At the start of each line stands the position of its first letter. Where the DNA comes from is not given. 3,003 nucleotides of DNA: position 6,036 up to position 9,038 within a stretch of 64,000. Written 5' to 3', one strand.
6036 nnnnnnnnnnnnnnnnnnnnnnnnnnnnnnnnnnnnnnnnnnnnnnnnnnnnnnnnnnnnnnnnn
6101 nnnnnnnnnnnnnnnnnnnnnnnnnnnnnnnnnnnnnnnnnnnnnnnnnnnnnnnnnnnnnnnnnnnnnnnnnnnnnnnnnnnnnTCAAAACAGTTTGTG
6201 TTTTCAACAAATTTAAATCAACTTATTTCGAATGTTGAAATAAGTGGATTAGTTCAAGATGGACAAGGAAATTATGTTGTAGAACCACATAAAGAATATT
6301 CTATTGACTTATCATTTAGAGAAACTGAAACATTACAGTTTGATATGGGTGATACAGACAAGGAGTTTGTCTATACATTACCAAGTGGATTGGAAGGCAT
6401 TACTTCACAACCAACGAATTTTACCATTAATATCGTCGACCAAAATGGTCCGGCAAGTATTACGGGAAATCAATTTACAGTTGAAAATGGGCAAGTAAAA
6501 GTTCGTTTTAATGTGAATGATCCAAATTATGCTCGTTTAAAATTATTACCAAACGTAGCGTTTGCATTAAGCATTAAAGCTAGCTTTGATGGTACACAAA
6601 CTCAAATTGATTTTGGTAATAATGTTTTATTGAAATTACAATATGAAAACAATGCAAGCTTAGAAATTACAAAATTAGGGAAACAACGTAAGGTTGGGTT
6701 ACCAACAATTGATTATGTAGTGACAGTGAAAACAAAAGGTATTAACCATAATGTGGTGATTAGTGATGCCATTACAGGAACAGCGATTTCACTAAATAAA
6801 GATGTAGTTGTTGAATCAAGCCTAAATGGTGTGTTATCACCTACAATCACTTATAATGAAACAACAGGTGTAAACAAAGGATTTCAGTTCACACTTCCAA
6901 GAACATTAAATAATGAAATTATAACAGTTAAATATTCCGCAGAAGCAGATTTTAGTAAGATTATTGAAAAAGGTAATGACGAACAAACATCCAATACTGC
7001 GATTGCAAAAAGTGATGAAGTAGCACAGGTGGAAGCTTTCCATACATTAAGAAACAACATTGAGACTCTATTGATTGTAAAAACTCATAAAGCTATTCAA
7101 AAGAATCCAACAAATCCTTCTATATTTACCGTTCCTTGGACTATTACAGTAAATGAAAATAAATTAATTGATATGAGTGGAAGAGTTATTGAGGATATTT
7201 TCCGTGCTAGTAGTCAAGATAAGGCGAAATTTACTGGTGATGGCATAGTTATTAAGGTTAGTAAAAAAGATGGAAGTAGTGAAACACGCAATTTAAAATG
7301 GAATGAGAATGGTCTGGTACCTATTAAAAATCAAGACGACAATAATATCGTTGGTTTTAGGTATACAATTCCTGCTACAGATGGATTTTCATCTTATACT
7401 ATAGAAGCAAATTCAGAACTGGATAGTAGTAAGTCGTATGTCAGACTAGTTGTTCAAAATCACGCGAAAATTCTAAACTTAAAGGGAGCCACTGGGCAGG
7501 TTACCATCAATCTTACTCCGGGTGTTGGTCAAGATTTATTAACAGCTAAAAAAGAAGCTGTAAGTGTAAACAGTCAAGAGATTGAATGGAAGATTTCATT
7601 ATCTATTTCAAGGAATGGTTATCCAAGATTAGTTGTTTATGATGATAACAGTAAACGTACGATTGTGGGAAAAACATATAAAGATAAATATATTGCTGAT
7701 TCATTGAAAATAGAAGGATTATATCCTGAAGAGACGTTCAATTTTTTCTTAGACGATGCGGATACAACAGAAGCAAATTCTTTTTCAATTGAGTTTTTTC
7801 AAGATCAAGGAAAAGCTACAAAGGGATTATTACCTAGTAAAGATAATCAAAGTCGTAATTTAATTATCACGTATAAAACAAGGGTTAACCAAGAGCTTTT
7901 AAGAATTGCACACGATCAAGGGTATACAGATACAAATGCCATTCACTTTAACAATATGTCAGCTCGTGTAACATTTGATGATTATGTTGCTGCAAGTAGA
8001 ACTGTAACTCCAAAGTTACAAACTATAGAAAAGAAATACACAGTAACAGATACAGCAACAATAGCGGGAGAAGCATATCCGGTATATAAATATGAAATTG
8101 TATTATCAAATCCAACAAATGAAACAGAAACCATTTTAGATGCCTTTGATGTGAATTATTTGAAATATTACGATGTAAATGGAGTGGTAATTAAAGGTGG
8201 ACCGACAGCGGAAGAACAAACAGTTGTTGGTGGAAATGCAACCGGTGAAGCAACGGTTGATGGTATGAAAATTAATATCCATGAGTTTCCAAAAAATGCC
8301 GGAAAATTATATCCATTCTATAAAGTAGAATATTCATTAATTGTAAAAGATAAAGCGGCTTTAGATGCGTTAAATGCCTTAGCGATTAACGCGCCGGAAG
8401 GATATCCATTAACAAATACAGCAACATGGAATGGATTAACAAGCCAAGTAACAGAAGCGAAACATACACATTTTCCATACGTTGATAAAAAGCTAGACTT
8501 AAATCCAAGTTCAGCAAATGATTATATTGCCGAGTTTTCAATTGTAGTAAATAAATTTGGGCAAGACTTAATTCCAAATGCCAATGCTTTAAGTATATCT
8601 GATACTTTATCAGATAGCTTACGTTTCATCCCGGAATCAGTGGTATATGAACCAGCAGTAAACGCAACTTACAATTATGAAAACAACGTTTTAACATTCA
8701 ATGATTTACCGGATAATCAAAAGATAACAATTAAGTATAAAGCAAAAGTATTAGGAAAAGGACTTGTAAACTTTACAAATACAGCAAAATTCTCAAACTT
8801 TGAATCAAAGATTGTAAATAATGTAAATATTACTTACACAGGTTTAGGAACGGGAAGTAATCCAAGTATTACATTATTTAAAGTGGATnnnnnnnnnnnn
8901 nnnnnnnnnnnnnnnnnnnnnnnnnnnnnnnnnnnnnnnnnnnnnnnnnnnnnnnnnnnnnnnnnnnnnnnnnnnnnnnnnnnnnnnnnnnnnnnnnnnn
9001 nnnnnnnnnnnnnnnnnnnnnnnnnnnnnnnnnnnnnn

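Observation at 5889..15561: Tandem paralogous adhesins with a 2.42 kb near-identical 3' block, suggesting recent gene conversion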

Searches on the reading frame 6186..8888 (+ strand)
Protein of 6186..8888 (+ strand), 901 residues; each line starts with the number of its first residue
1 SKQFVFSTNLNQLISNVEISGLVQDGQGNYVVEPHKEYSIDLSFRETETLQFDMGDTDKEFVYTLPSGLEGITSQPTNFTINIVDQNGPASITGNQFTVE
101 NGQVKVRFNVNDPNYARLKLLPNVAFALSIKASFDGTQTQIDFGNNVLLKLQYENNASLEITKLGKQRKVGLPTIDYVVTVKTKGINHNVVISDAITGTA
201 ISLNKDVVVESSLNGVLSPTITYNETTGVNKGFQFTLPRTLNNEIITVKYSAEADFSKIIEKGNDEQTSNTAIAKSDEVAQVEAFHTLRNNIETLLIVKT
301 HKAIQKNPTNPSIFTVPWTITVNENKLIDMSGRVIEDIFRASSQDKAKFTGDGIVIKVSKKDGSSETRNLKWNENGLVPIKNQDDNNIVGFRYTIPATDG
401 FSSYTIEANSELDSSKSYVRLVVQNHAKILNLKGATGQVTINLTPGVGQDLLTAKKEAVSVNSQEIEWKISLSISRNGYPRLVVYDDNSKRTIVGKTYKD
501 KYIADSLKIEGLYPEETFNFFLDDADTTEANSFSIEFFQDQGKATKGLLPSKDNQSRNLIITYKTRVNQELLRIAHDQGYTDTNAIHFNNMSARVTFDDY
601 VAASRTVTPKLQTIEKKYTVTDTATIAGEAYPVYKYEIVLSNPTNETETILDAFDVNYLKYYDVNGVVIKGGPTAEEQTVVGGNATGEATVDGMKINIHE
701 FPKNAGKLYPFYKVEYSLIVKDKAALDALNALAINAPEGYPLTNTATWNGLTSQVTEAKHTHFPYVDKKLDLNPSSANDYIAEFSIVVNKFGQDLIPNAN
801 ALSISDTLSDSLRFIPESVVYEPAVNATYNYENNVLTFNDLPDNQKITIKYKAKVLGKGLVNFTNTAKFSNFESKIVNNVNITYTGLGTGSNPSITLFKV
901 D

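Call 18: find_homologous_proteins(query=window:6189-8859:+)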
Query window:6189-8859:+ (890 aa): 3 proteins with E <= 0.001 among 8000 candidates.
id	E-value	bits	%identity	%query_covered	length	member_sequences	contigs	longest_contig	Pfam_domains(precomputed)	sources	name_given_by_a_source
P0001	0.0e+0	1956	100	100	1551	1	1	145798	PF05738.20,PF00746.27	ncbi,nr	ncbi:MAG: Cna B-type domain-containing protein [Erysipelotrichaceae bacterium]|nr:Cna B-type domain-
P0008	0.0e+0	1214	77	78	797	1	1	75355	-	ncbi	ncbi:hypothetical protein EII25_06120, partial [Erysipelotrichaceae bacterium OH741_COT-311]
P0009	4.7e-233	794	55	78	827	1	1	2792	-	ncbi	ncbi:hypothetical protein EII25_07425, partial [Erysipelotrichaceae bacterium OH741_COT-311]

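Call 19: find_encoding_contigs(protein=P0008, flank=10000)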
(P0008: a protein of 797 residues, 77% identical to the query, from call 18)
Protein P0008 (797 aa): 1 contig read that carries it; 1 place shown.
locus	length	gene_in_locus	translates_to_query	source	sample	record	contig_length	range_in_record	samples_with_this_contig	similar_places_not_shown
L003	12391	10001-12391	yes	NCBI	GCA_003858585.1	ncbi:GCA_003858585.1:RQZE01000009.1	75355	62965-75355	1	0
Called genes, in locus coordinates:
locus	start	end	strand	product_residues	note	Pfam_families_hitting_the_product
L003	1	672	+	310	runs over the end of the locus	PF00551:Formyl_trans_N, PF02911:Formyl_trans_C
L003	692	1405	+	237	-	PF04203:Sortase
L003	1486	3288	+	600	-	PF00009:GTP_EFTU, PF03144:GTP_EFTU_D2, PF14492:EFG_III (weak), PF00679:EFG_C, PF06421:LepA_C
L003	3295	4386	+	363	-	PF04055:Radical_SAM, PF06969:HemN_C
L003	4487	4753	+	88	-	PF00312:Ribosomal_S15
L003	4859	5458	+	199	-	PF00440:TetR_N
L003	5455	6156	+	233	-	PF02463:SMC_N (faint), PF00005:ABC_tran, PF13304:AAA_21 (faint)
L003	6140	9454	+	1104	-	PF02687:FtsX, PF12704:MacB_PCD, PF02687:FtsX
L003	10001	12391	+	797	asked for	?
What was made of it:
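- On Sortase-dependent (LPXTG-type) cell-wall-anchored protein: The isolate's syntenic contig has a PF04203 sortase about 8.6 kb upstream of gene A' (L003 692-1405, call 19).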

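Call 20: find_encoding_contigs(protein=P0009, flank=10000)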
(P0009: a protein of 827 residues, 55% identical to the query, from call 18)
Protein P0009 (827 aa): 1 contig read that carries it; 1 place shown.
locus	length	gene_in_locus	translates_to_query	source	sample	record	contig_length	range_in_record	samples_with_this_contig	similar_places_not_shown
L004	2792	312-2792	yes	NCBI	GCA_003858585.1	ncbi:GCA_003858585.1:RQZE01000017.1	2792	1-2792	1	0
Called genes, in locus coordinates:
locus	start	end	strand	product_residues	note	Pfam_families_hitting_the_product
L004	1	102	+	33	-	PF00746:Gram_pos_anchor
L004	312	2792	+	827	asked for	?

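Call 33: find_homologous_proteins(query=A1, max_evalue=0.00001)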
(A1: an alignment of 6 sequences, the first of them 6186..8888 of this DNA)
Query A1 (6 sequences) (901 aa, profile of the alignment): 4 proteins with E <= 0.00001 among 8000 candidates.
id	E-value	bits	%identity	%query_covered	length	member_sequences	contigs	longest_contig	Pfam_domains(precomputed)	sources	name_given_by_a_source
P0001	0.0e+0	1589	100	100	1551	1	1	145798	PF05738.20,PF00746.27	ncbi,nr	ncbi:MAG: Cna B-type domain-containing protein [Erysipelotrichaceae bacterium]|nr:Cna B-type domain-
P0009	0.0e+0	1225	55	78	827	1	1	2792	-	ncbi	ncbi:hypothetical protein EII25_07425, partial [Erysipelotrichaceae bacterium OH741_COT-311]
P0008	0.0e+0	1210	77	78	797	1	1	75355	-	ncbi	ncbi:hypothetical protein EII25_06120, partial [Erysipelotrichaceae bacterium OH741_COT-311]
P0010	3.6e-55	205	27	49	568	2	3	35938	-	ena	-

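Call 52: search_protein_representatives(alignment_id=A1)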
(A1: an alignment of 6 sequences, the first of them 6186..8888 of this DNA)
Query: 6 sequences, 893 profile positions. Proteins with E-value up to 0.001 (for the whole library): 703; up to 1e-10: 571; up to 1e-30: 434. The best 150 are listed.
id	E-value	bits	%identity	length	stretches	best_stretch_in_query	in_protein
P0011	0.0e+00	1243.4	-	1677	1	5-893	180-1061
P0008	0.0e+00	1210.2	-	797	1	1-692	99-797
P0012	0.0e+00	1152.1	-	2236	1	6-893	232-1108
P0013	0.0e+00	1102.3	-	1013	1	4-852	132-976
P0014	0.0e+00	1094.9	-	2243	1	6-893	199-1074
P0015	0.0e+00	1091.7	-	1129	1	5-893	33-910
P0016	0.0e+00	1023.0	-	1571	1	4-893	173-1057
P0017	0.0e+00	1022.8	-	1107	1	4-893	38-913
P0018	1.7e-295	998.9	-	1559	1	5-893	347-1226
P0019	3.4e-267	905.2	-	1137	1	153-893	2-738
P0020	1.1e-239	814.2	-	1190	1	7-893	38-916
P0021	1.3e-231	787.4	-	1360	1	218-893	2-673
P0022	2.0e-227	773.6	-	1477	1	7-893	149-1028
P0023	1.3e-223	760.9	-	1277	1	6-893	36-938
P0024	1.3e-220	751.1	-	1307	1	5-893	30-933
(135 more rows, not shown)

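Call 53: search_solved_structures(query=A1, max_evalue=1)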
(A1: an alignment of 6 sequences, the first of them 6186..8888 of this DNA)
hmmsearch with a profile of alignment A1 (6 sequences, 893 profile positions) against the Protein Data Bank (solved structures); distinct sequences matched with E-value up to 1: 0.
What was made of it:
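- On MSCRAMM in the strict sense (dock-lock-latch N2-N3 IgG-like pair): No PDB sequence match (call 53).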

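Call 54: predict_structure(alignment_id=A1)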
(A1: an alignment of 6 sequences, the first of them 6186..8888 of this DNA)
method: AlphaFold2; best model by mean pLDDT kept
length: 901 residues; sequences in the alignment: 6
mean_pLDDT: 69.2   pTM: 0.40
mean pLDDT of the five models: 69.2, 66.2, 59.4, 58.9, 49.3
residues with pLDDT >= 90: 59; 70-90: 425; 50-70: 288; < 50: 129
segments of 3 or more residues with pLDDT < 50: 1-16, 46-51, 54-58, 137-155, 261-263, 292-295, 417-420, 431-450, 489-497, 524-530, 581-584, 792-799, 886-901
pLDDT, mean of each block of 10 residues (from residue 1): 30 51 58 61 49 50 64 64 58 71 71 68 53 52 39 56 74 76 79 78 70 66 53 77 78 69 64 85 77 59 76 81 66 71 63 86 83 79 73 75 84 60 62 35 34 76 81 79 71 51 85 91 52 85 86 82 81 64 57 62 69 83 74 88 84 90 85 84 86 91 84 91 82 66 87 82 60 62 71 48 68 72 73 68 68 71 66 63 52 37 40
secondary structure, 60 per line:
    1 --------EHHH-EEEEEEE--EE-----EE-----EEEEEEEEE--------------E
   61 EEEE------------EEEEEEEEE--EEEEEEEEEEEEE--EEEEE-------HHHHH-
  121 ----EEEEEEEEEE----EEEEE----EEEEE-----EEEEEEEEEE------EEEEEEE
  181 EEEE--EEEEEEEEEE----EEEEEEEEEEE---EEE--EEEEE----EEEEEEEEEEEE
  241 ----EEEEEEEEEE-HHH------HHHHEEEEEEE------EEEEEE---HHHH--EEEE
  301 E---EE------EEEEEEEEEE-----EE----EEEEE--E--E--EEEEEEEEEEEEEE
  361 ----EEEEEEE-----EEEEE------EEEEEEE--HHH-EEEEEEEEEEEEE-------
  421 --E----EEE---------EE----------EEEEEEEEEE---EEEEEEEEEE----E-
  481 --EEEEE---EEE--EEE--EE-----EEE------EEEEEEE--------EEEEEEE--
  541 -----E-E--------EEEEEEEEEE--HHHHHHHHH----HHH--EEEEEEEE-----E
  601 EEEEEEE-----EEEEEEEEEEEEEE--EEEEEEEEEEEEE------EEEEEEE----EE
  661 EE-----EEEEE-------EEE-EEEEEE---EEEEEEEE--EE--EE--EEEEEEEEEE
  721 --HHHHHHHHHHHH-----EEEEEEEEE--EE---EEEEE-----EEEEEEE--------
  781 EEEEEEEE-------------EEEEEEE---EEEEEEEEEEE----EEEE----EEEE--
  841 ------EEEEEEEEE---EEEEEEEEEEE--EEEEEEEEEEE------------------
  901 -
elements in order (helices of 4 or more, strands of 3 or more residues): E14-20 E37-45 E60-64 E77-85 E88-100 E103-107 H115-119 E125-134 E139-143 E148-152 E158-167 E174-184 E187-196 E201-211 E215-217 E220-224 E229-240 E245-254 H265-268 E269-275 E282-287 H291-294 E297-301 E313-322 E334-338 E347-360 E365-371 E377-381 E388-394 E401-413 E428-430 E452-461 E465-474 E483-487 E491-493 E496-498 E508-510 E517-523 E532-538 E557-566 H569-577 E587-594 E600-607 E613-626 E629-641 E648-654 E659-662 E668-672 E680-682 E684-689 E693-700 E711-720 H723-734 E740-748 E756-760 E766-772 E781-788 E802-808 E812-822 E827-830 E835-838 E847-855 E859-869 E872-882
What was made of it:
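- Tried and rejected: AlphaFold model (call 54).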

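Call 56: fold_search(model_id=the predicted structure, library=pdb)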
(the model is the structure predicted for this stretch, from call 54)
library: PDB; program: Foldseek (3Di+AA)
matches with E <= 10: 1602; with E <= 0.001: 159
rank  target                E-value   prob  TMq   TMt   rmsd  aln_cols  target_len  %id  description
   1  8beg_B                1.3e-13  1.00  0.21  0.28  33.9       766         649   10  Structure of Ig-like domains from PrgB (released 2022-11-30)
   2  9fx3_A                2.5e-10  1.00  0.15  0.12  31.6       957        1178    9  Structure of active human CD109 (released 2025-03-19)
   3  9e8a_A                9.4e-10  1.00  0.13  0.13  31.4      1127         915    8  Integrin aIIbb3 bent conformation from human platelet membrane crude preparation (released 2025-10-15)
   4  7nyc_A                1.4e-09  1.00  0.15  0.10  33.4       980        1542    7  cryoEM structure of 3C9-sMAC (released 2021-10-06)
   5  9u60_E                2.1e-09  1.00  0.17  0.11  31.9       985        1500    9  C3 convertases zymogen C4b2 in loading state (released 2026-01-14)
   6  4a5w_A                2.2e-09  1.00  0.16  0.11  31.9       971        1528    7  Crystal structure of C5b6 (released 2012-03-14)
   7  3km9_A                3.0e-09  1.00  0.18  0.12  31.8      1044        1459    7  Structure of complement C5 in complex with the C-terminal beta-grasp domain of SSL7 (released 2009-12-01)
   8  8b0g_A                3.8e-09  1.00  0.16  0.13  30.9       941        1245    7  2C9, C5b9-CD59 structure (released 2023-02-22)
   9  9ijj_C                5.2e-09  1.00  0.11  0.11  45.5       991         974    7  In situ structure of the central apparatus in mouse sperm axoneme. (released 2025-06-04)
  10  3pvm_B                5.8e-09  1.00  0.12  0.10  36.4      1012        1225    9  Structure of Complement C5 in Complex with CVF (released 2011-01-19)
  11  3kls_B                7.0e-09  1.00  0.14  0.09  36.2      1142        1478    7  Structure of complement C5 in complex with SSL7 (released 2009-11-24)
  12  7q61_A                8.1e-09  1.00  0.15  0.12  33.3       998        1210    9  Structure of TEV conjugated A2ML1 (A2ML1-TC) (released 2022-04-20)
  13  8s3o_A                8.4e-09  1.00  0.17  0.12  38.3       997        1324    9  Structure of native human CD109 (released 2025-03-05)
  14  6h03_A                1.2e-08  1.00  0.14  0.11  31.9       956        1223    8  OPEN CONFORMATION OF THE MEMBRANE ATTACK COMPLEX (released 2018-12-19)
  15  8b0f_A                1.2e-08  1.00  0.12  0.09  36.5      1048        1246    8  CryoEM structure of C5b8-CD59 (released 2023-02-22)
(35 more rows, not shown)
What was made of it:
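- Best structural matches are PrgB Ig-like domains, Bap, SspB C-terminal domain and Cna (calls 54, 56).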
